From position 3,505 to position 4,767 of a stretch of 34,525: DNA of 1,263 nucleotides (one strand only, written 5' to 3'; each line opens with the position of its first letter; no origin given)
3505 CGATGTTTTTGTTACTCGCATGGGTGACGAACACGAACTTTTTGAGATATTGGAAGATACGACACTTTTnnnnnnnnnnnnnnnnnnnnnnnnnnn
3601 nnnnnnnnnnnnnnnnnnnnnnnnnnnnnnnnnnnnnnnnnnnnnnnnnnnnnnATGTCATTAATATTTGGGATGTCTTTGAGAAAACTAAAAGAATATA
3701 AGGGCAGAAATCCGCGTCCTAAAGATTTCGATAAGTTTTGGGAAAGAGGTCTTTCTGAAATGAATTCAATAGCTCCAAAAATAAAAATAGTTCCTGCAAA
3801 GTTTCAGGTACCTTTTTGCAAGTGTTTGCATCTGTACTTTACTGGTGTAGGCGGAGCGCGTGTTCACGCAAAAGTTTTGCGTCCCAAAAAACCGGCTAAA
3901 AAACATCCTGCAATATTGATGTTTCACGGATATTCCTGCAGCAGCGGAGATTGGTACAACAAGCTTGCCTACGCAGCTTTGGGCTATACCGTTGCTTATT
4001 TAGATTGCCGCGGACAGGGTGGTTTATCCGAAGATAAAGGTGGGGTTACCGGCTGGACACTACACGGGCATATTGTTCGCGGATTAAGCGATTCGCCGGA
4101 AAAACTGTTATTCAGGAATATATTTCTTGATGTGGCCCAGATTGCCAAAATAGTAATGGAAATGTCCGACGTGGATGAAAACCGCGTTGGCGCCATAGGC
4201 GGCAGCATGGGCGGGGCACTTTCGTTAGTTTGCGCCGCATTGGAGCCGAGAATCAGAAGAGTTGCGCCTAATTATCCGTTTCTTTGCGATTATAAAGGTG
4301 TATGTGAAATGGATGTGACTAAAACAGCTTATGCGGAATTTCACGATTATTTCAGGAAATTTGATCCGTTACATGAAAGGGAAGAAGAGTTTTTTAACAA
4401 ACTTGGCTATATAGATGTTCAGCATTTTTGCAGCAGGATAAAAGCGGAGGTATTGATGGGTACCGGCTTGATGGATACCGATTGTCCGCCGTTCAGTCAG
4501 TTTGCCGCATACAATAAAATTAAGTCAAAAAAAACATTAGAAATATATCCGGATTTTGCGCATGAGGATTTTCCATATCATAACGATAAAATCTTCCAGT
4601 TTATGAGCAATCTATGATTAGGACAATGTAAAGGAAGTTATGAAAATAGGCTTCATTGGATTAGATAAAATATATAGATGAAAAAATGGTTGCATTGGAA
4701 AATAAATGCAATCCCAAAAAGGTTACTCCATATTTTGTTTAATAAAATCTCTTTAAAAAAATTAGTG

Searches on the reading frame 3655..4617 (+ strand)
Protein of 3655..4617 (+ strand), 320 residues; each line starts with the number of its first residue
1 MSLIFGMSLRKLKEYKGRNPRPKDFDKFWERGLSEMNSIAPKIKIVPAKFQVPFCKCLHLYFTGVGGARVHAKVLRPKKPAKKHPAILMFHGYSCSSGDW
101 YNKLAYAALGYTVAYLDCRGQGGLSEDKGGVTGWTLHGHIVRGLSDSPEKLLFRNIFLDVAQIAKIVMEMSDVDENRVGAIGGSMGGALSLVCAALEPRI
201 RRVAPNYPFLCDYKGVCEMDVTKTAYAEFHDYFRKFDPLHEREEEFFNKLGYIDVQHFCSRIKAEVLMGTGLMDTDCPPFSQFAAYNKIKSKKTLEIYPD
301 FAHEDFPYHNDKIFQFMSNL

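Call 7: search_protein_families(library=pfam, proteins=[window:3655-4617:+], max_evalue=0.01)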
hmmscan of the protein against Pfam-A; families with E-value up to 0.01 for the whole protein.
window:3655-4617:+ (320 aa): 8 families
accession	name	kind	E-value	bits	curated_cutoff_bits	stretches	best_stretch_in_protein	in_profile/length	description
PF05448.18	AXE1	-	3e-120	401.3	21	1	4-319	3-320/321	Acetyl xylan esterase (AXE1)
PF00326.27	Peptidase_S9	-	2.1e-11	44.2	22.6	1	154-294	42-175/213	Prolyl oligopeptidase family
PF02129.25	Peptidase_S15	-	5.8e-11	43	23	1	67-207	2-127/262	X-Pro dipeptidyl-peptidase (S15 family)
PF00561.26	Abhydrolase_1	-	1.7e-08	34.9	25.8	1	85-200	1-94/245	alpha/beta hydrolase fold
PF12146.15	Hydrolase_4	-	1.9e-08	34.3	27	1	83-199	3-99/239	Serine aminopeptidase, S33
PF01738.24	DLH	-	2.7e-05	24.3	21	1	108-229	39-150/217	Dienelactone hydrolase family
PF12697.13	Abhydrolase_6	-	6.7e-05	24.1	26.3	1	87-211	1-92/217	Alpha/beta hydrolase family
PF12740.14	PETase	-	0.0002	21.3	28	1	171-210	120-159/263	PET hydrolase-like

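Call 22: find_related_loci(query=window:3655-4617:+, collection=metagenome_contigs, flank=5000)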
Query window:3655-4617:+ (320 aa) in metagenome_contigs; peptide patterns used: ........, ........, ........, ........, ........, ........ (x = any residue, [..] = any of these).
96 stretches matched a pattern; 17 encode a relative of the query (tblastn E <= 1e-3); 17 distinct loci.
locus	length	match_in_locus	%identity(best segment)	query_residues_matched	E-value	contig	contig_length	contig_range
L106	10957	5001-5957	81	6-320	8e-169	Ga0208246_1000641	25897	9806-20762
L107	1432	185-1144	67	1-320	4e-161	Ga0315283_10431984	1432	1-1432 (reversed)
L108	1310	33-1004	61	1-320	2e-149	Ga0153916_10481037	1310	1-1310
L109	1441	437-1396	62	1-320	9e-147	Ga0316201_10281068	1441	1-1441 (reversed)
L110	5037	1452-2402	62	1-317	6e-133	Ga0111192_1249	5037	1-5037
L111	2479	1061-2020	60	1-320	3e-138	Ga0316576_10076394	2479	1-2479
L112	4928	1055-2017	61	3-320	4e-125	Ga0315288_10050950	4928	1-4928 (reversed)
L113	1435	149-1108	58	1-320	6e-133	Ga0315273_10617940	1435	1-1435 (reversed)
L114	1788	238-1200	60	3-320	2e-130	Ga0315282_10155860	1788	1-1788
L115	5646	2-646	65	107-317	3e-93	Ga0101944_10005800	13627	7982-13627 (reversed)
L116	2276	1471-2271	53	9-274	2e-91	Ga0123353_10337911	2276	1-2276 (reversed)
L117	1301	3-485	65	160-320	5e-66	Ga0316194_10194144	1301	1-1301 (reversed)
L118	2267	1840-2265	64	1-142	1e-62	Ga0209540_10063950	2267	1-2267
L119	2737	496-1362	29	14-303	2e-29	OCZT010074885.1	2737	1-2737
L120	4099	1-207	65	252-320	9e-25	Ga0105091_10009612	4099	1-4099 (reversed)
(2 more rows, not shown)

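Call 27: search_protein_families(library=pfam, proteins=[L106:3411-4973:+, L106:5967-7805:+, L106:7821-8183:+, L106:8428-9111:+, L106:9141-9638:+], max_evalue=0.001)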
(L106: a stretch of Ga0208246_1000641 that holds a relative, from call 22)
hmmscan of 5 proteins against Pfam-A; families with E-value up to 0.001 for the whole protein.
L106:3411-4973:+ (520 aa): 11 families
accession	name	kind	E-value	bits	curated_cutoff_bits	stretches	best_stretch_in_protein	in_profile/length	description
PF00515.34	TPR_1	-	1e-24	85.7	27.8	2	440-472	2-34/34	Tetratricopeptide repeat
PF13431.12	TPR_17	-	6e-21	73.4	24.4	3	428-459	2-33/34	Tetratricopeptide repeat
PF07719.23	TPR_2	-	1.5e-18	65.7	27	2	440-471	2-33/34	Tetratricopeptide repeat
PF13181.12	TPR_8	-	9e-17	60.2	25.7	2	440-470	2-32/34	Tetratricopeptide repeat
PF13414.12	TPR_11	-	1.3e-15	57.2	26.8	2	414-453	3-42/42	TPR repeat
PF13432.12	TPR_16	-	1.1e-08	35.8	32.7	1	390-437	16-63/65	Tetratricopeptide repeat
PF13424.12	TPR_12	-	4.9e-08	33.5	30.1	1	407-468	5-74/77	Tetratricopeptide repeat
PF13428.12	TPR_14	-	7.2e-06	26.6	23.5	0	441-480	3-42/44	Tetratricopeptide repeat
PF13374.12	TPR_10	-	0.00012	22.5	27.5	0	441-468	4-31/42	Tetratricopeptide repeat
PF14559.12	TPR_19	-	0.00022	21.9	25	0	453-494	5-46/68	Tetratricopeptide repeat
PF13174.12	TPR_6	-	0.00083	20.3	26.3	0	445-470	6-31/33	Tetratricopeptide repeat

L106:5967-7805:+ (612 aa): 6 families
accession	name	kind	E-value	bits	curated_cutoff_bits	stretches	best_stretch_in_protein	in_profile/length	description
PF00009.33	GTP_EFTU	-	3.2e-54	183.8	26.5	1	9-180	2-177/188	Elongation factor Tu GTP binding domain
PF21018.2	BipA_C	-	3e-46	156.2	23.8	1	489-597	1-109/110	TypA/BipA C-terminal domain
PF00679.30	EFG_C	-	1e-21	77.1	27.9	1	401-483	2-84/89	Elongation factor G C-terminus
PF03144.31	GTP_EFTU_D2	-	4.6e-10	40.2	30.3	1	224-294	1-73/73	Elongation factor Tu domain 2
PF22042.2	EF-G_D2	-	4.7e-10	39.9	27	1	209-295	1-83/84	Elongation factor G domain 2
PF01926.29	MMR_HSR1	-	2.9e-05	24.6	21.9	1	14-134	3-113/113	50S ribosome-binding GTPase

L106:7821-8183:+ (120 aa): 1 family
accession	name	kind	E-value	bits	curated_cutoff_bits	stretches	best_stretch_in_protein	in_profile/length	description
PF06262.17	Zincin_1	-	4.8e-18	65.4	22.4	1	36-117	10-94/97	Zincin-like metallopeptidase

L106:8428-9111:+ (227 aa): 1 family
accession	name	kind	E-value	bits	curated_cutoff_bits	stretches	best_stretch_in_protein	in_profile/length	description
PF01522.26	Polysacc_deac_1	-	1.3e-32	112.7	23.1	1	34-159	5-121/124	Polysaccharide deacetylase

L106:9141-9638:+ (165 aa): 1 family
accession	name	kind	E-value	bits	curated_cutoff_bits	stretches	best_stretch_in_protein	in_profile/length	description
PF14221.11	DUF4330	-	6e-05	23.7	27.6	1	11-143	14-142/167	Domain of unknown function (DUF4330)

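Call 41: find_homologous_proteins(query=L106:5967-7805:+, max_evalue=1e-100)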
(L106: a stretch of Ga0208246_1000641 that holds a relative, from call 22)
Query L106:5967-7805:+ (612 aa): 8000 proteins with E <= 1e-100 among 8000 candidates; the best 120 are listed.
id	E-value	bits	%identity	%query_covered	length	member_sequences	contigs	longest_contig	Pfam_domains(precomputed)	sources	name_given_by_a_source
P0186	0.0e+0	1364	100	100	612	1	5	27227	PF21018.3,PF00679.31,PF00009.34,PF03144.32,PF22042.3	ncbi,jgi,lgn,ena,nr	ncbi:MAG: GTP-binding protein TypA [Elusimicrobia bacterium RIFOXYD2_FULL_34_15]|nr:MAG: GTP-binding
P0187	0.0e+0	1241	90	99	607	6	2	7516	PF21018.3,PF00679.31,PF00009.34,PF03144.32,PF22042.3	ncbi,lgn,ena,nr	ncbi:MAG: GTP-binding protein TypA [Elusimicrobia bacterium RIFOXYD2_FULL_34_30]|nr:MAG: GTP-binding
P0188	0.0e+0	1228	89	99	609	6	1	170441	PF21018.3,PF00679.31,PF00009.34,PF03144.32,PF22042.3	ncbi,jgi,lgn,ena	ncbi:MAG: translational GTPase TypA [Elusimicrobiota bacterium]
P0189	0.0e+0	1228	89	99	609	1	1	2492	PF21018.3,PF00679.31,PF00009.34,PF03144.32,PF22042.3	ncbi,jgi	-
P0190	0.0e+0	1215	89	98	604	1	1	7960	PF21018.3,PF00679.31,PF00009.34,PF03144.32,PF22042.3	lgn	-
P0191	0.0e+0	1206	87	99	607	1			PF21018.3,PF00679.31,PF00009.34,PF03144.32,PF22042.3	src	-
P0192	0.0e+0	1201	87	99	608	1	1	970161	PF21018.3,PF01926.30,PF00679.31,PF00009.34,PF03144.32,PF22042.3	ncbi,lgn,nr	ncbi:MAG: translational GTPase TypA [Elusimicrobia bacterium]|nr:translational GTPase TypA [Elusimic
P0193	0.0e+0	1199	88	98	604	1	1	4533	PF21018.3,PF01926.30,PF00679.31,PF00009.34,PF03144.32,PF22042.3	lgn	-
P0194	0.0e+0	1197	87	99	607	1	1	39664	PF21018.3,PF01926.30,PF00679.31,PF00009.34,PF03144.32,PF22042.3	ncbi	ncbi:MAG: translational GTPase TypA [Elusimicrobiota bacterium]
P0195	0.0e+0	1194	86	99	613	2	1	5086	PF21018.3,PF01926.30,PF00679.31,PF00009.34,PF03144.32,PF22042.3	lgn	-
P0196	0.0e+0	1192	87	98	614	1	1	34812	PF21018.3,PF00679.31,PF00009.34,PF03144.32,PF22042.3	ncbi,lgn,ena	-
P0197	0.0e+0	1191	87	98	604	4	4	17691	PF21018.3,PF01926.30,PF00679.31,PF00009.34,PF03144.32,PF22042.3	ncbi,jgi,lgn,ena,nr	ncbi:MAG: translational GTPase TypA [Elusimicrobia bacterium CG06_land_8_20_14_3_00_38_11]|nr:MAG: t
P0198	0.0e+0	1189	85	99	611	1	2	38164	PF21018.3,PF00679.31,PF00009.34,PF03144.32,PF22042.3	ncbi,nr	ncbi:MAG: GTP-binding protein TypA/BipA [Elusimicrobia bacterium ADurb.Bin231]|nr:MAG: GTP-binding p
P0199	0.0e+0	1178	87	99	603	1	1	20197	PF21018.3,PF01926.30,PF00679.31,PF00009.34,PF03144.32,PF22042.3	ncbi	ncbi:MAG: translational GTPase TypA [Elusimicrobiota bacterium]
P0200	0.0e+0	1169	84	99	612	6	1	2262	PF21018.3,PF00679.31,PF00009.34,PF03144.32,PF22042.3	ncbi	-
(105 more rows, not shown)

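Call 42: find_encoding_contigs(protein=P0187, flank=5000, max_places=3)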
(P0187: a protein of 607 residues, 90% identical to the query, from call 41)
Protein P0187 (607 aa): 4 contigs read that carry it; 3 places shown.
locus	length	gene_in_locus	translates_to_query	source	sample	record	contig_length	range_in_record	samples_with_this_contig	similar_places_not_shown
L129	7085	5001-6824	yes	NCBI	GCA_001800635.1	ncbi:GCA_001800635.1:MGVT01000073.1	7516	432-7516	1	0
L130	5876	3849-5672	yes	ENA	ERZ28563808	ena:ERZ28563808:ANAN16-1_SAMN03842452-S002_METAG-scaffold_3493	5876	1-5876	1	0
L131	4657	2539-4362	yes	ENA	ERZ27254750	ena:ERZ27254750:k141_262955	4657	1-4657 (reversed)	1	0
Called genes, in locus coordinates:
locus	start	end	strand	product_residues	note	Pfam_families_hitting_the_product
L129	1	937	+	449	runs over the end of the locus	PF00289:Biotin_carb_N, PF02222:ATP-grasp, PF02786:CPSase_L_D2, PF07478:Dala_Dala_lig_C, PF02785:Biotin_carb_C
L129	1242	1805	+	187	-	PF13580:SIS_2, PF01380:SIS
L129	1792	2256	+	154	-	PF01467:CTP_transf_like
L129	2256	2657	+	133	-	PF17792:ThiD2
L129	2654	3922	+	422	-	PF01964:ThiC_Rad_SAM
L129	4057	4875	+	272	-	PF01048:PNP_UDP_1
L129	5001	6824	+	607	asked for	PF00009:GTP_EFTU, PF22042:EF-G_D2, PF03144:GTP_EFTU_D2, PF00679:EFG_C, PF21018:BipA_C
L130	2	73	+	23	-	?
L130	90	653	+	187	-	PF13580:SIS_2, PF01380:SIS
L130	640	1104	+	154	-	PF01467:CTP_transf_like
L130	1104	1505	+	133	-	PF17792:ThiD2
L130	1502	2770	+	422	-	PF01964:ThiC_Rad_SAM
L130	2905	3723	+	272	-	PF01048:PNP_UDP_1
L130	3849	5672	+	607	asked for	PF00009:GTP_EFTU, PF22042:EF-G_D2, PF03144:GTP_EFTU_D2, PF00679:EFG_C, PF21018:BipA_C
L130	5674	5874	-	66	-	?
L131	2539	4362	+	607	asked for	PF00009:GTP_EFTU, PF22042:EF-G_D2, PF03144:GTP_EFTU_D2, PF00679:EFG_C, PF21018:BipA_C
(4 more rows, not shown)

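Call 43: find_encoding_contigs(protein=P0188, flank=6000, max_places=2)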
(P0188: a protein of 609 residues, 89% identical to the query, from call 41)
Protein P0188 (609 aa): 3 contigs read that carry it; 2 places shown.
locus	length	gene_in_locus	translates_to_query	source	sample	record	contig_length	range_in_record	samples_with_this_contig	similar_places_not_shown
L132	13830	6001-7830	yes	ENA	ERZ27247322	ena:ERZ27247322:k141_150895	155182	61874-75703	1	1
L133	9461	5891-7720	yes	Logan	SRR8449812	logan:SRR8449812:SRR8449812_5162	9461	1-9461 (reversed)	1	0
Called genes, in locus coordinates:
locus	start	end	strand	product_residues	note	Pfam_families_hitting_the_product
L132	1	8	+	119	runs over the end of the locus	PF08378:NERD, PF02021:UPF0102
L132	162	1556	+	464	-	PF00930:DPPIV_N (faint), PF07676:PD40 (faint), PF00404:Dockerin_1 (faint), PF26550:Tricorn_2nd, PF26549:Tricorn_N (weak)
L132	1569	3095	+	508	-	PF13541:ChlI, PF00493:MCM, PF01078:Mg_chelatase, PF07728:AAA_5, PF13335:Mg_chelatase_C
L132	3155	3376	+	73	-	-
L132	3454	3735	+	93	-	PF01909:NTP_transf_2, PF18765:Polbeta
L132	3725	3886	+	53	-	-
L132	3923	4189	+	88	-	PF05168:HEPN (weak)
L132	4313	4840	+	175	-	PF01906:YbjQ_1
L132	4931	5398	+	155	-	-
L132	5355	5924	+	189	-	PF07963:N_methyl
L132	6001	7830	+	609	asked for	PF00009:GTP_EFTU, PF22042:EF-G_D2, PF03144:GTP_EFTU_D2, PF00679:EFG_C, PF21018:BipA_C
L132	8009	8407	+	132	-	PF13298:LigD_N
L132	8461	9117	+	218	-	PF01476:LysM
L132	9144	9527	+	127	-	PF07719:TPR_2 (faint), PF13424:TPR_12, PF13428:TPR_14 (faint), PF13432:TPR_16 (weak), PF00515:TPR_1 (weak), PF13174:TPR_6 (weak), PF13181:TPR_8 (weak)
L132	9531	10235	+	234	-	PF05036:SPOR (weak), PF00877:NLPC_P60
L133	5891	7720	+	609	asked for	PF00009:GTP_EFTU, PF22042:EF-G_D2, PF03144:GTP_EFTU_D2, PF00679:EFG_C, PF21018:BipA_C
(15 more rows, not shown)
